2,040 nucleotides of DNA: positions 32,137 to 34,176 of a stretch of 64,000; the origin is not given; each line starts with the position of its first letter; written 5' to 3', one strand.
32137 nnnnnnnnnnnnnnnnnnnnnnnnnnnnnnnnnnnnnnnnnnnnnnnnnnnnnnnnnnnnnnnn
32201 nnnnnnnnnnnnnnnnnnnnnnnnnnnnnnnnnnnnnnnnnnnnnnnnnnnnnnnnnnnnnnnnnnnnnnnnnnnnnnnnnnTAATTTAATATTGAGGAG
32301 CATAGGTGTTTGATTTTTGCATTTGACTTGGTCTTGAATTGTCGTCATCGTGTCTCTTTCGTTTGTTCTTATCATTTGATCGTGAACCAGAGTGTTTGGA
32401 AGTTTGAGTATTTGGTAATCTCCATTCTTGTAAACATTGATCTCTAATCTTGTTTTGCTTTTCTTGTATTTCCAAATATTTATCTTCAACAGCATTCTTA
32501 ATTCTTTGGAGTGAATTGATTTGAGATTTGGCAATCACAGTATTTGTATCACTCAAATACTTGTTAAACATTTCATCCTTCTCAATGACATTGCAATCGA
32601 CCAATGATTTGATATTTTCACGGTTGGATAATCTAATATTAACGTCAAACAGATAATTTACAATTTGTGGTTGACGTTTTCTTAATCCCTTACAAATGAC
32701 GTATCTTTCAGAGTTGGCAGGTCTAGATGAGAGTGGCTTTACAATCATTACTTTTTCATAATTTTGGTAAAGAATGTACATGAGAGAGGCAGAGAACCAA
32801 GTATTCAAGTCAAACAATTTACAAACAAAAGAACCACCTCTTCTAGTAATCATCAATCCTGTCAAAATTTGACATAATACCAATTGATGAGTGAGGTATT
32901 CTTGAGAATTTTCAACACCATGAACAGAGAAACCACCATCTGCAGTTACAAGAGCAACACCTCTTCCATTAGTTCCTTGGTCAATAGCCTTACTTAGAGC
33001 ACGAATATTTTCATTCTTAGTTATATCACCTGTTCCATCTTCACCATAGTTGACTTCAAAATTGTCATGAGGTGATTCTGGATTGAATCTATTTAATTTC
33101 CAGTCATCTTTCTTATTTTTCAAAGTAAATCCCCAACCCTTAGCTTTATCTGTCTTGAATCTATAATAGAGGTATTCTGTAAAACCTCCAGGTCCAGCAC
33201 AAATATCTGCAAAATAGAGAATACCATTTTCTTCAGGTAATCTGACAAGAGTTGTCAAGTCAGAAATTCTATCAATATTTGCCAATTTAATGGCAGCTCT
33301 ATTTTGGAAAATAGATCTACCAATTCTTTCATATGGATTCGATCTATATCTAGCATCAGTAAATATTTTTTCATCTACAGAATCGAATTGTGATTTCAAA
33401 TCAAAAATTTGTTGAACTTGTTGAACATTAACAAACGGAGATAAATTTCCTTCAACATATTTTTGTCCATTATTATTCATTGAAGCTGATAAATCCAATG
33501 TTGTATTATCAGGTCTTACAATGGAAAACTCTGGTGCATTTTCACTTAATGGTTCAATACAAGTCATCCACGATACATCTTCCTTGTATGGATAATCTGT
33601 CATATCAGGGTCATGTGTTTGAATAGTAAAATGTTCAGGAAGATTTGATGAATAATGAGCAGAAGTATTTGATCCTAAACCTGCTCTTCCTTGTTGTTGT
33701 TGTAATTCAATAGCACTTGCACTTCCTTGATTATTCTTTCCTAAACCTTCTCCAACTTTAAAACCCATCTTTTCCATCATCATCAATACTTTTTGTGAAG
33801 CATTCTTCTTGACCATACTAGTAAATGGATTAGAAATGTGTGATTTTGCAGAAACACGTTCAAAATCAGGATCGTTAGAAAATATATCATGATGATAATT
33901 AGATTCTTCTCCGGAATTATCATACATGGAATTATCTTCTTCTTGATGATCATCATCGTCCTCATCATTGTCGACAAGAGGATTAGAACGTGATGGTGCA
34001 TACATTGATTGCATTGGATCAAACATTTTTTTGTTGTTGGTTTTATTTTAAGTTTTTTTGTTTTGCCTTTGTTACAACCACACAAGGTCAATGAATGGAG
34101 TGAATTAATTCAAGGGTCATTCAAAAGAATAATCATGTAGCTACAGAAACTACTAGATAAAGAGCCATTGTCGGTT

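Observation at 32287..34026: Minimal CMTR1-like cap 2'-O-methyltransferase (G-patch plus RrmJ only) in a genome with fungal-type codon usage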

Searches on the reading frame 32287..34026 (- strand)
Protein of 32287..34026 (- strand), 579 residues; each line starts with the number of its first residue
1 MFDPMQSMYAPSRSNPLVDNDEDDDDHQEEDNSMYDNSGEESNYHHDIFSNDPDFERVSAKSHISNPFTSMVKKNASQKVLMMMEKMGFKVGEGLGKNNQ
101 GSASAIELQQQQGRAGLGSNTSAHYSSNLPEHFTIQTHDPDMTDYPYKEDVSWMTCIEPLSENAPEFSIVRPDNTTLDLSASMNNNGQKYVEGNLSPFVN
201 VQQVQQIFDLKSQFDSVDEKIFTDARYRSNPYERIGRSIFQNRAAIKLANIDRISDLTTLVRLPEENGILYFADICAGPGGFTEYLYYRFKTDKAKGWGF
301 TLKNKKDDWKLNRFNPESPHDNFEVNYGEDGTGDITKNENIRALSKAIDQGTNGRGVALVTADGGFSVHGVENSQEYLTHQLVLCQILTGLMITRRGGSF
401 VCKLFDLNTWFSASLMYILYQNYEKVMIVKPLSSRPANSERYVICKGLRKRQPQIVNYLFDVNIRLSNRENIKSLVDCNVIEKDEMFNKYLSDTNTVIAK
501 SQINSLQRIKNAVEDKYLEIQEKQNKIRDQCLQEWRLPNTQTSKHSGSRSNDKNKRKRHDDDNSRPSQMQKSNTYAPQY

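Call 3: search_protein_families(library=pfam, proteins=[window:32287-34026:-], max_evalue=1)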
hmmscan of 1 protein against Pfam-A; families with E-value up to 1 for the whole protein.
window:32287-34026:- (579 aa): 4 families
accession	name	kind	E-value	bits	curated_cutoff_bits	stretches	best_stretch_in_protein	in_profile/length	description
PF01728.25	FtsJ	-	6.5e-33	114.6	24.1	1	240-447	1-180/181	FtsJ-like methyltransferase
PF01585.28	G-patch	-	7.4e-13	48.6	22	1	82-118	7-43/45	G-patch domain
PF12656.12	G-patch_2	-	2.4e-05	24.7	26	1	83-121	21-59/61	G-patch domain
PF10036.14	RLL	-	0.014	15.7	24.6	1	454-560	26-134/253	RNA transcription, translation and transport factor protein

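Call 4: search_solved_structures(query=window:32290-34026:-, max_evalue=0.01, show_alignments=3)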
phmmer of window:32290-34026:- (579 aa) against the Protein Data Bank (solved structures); distinct sequences matched with E-value up to 0.01: 15.
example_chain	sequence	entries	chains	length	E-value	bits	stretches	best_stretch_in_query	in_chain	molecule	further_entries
8p4e_O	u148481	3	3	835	6.4e-88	299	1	39-545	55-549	Cap-specific mRNA (nucleoside-2'-O-)-methyltransferase 1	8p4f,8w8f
4n48_A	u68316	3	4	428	3.6e-79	270.1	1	169-539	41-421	Cap-specific mRNA (nucleoside-2'-O-)-methyltransferase 1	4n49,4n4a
9iq4_A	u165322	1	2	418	4.2e-16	61.9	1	326-450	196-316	Methyltransferase EP424R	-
9w69_A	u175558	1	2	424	4.3e-16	61.9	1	326-450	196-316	Probable methyltransferase EP424R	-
9w7f_A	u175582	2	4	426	4.3e-16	61.9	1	326-450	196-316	Probable methyltransferase EP424R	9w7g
8y2o_B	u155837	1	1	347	3.2e-08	35.9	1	343-449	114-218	tRNA (cytidine(32)/guanosine(34)-2'-O)-methyltransferase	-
6jp6_B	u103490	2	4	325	3.6e-08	35.7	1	269-449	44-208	tRNA (cytidine(34)/guanosine(34)-2'-O)-methyltransferase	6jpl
8esq_w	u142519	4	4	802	8.2e-05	24.6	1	362-450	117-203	AdoMet-dependent rRNA methyltransferase spb1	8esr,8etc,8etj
8fkp_SJ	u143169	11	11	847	0.00011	24.2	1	363-513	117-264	pre-rRNA 2'-O-ribose RNA methyltransferase FTSJ3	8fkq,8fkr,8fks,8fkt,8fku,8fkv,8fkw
8ro0_TF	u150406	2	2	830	0.00027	22.9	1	66-119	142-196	Septin and tuftelin-interacting protein 1 homolog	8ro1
7r7o_A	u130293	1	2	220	0.00037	22.5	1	381-450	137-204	AdoMet-dependent rRNA methyltransferase SPB1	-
8ro2_TF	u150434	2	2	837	0.00043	22.2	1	79-154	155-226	Tuftelin-interacting protein 11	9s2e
7naf_w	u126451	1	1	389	0.00073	21.5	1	381-450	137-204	27S pre-rRNA (guanosine(2922)-2'-O)-methyltransferase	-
8i9t_CS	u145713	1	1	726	0.0026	19.7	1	376-450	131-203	AdoMet-dependent rRNA methyltransferase SPB1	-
8i9v_CS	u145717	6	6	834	0.0031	19.4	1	376-450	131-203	AdoMet-dependent rRNA methyltransferase SPB1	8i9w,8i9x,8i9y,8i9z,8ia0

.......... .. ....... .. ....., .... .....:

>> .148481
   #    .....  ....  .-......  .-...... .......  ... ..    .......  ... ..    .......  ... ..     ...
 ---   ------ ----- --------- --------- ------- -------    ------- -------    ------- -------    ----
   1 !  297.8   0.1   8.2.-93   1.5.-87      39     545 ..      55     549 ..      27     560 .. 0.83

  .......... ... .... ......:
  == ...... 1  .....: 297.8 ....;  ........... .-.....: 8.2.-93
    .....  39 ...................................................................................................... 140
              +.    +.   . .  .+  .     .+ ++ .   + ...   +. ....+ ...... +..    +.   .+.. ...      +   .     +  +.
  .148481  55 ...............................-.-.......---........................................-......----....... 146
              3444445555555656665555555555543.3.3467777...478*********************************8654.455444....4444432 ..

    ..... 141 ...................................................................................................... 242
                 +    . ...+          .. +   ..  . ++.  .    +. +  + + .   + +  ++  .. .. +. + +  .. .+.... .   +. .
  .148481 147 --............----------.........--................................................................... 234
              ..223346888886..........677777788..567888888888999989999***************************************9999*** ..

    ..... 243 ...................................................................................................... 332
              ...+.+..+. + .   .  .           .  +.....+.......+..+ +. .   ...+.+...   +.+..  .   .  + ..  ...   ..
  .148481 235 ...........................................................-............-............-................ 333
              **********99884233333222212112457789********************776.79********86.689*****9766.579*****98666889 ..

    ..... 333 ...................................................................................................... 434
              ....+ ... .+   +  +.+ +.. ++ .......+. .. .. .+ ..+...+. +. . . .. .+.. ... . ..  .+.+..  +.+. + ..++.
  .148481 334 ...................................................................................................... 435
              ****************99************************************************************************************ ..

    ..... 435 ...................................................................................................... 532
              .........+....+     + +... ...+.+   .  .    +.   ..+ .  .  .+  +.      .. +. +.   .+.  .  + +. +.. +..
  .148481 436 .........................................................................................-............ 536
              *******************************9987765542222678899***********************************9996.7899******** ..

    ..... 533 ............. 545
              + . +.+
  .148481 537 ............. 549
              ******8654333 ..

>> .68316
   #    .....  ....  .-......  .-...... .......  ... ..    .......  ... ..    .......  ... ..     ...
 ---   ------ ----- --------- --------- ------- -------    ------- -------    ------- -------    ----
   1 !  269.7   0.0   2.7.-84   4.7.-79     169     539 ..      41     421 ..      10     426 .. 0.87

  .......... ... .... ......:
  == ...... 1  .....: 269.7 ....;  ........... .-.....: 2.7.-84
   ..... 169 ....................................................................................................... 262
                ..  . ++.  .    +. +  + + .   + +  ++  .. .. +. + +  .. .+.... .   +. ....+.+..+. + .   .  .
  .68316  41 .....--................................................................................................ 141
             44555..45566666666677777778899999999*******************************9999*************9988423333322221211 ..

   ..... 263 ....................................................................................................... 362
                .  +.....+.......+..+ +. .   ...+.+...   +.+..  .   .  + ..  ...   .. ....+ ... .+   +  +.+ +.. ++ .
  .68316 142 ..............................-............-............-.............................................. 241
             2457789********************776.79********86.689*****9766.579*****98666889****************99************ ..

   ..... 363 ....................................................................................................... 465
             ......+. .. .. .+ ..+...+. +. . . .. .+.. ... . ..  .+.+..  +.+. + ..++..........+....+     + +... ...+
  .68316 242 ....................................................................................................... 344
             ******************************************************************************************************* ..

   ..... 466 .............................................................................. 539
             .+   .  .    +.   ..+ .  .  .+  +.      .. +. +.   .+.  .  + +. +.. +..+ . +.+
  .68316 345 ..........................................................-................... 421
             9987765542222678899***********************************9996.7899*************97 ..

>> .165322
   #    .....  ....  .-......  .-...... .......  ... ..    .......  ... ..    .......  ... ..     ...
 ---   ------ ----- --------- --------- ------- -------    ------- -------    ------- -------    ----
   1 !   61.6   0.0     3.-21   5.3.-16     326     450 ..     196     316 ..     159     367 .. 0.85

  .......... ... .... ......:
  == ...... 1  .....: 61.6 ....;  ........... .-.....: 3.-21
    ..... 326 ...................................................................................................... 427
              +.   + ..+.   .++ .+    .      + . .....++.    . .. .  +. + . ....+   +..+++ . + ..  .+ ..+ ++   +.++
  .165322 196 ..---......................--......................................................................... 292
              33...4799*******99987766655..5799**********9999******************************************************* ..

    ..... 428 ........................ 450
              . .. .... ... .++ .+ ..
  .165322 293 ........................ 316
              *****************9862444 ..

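Call 5: search_protein_families(library=ncbifam, proteins=[window:32287-34026:-], max_evalue=1)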
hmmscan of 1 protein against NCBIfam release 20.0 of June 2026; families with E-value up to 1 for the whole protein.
window:32287-34026:- (579 aa): 3 families
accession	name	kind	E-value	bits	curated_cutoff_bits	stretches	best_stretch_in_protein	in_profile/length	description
TIGR00438.1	rrmJ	equivalog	2.7e-05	23.8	300.15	1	332-447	78-187/188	23S rRNA (uridine(2552)-2'-O)-methyltransferase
TIGR04198.1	paramyx_RNAcap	equivalog_domain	3.1e-05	22.2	185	1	393-507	658-770/938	mRNA capping enzyme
NF008390.0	PRK11188.1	equivalog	0.0058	16.3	269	1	356-448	117-207/209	23S rRNA (uridine(2552)-2'-O)-methyltransferase RlmE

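Call 6: find_encoding_contigs(protein=window:32290-34026:-, flank=8000, max_places=6)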
Protein window:32290-34026:- (579 aa): no gene with exactly this product is on record in the collection.
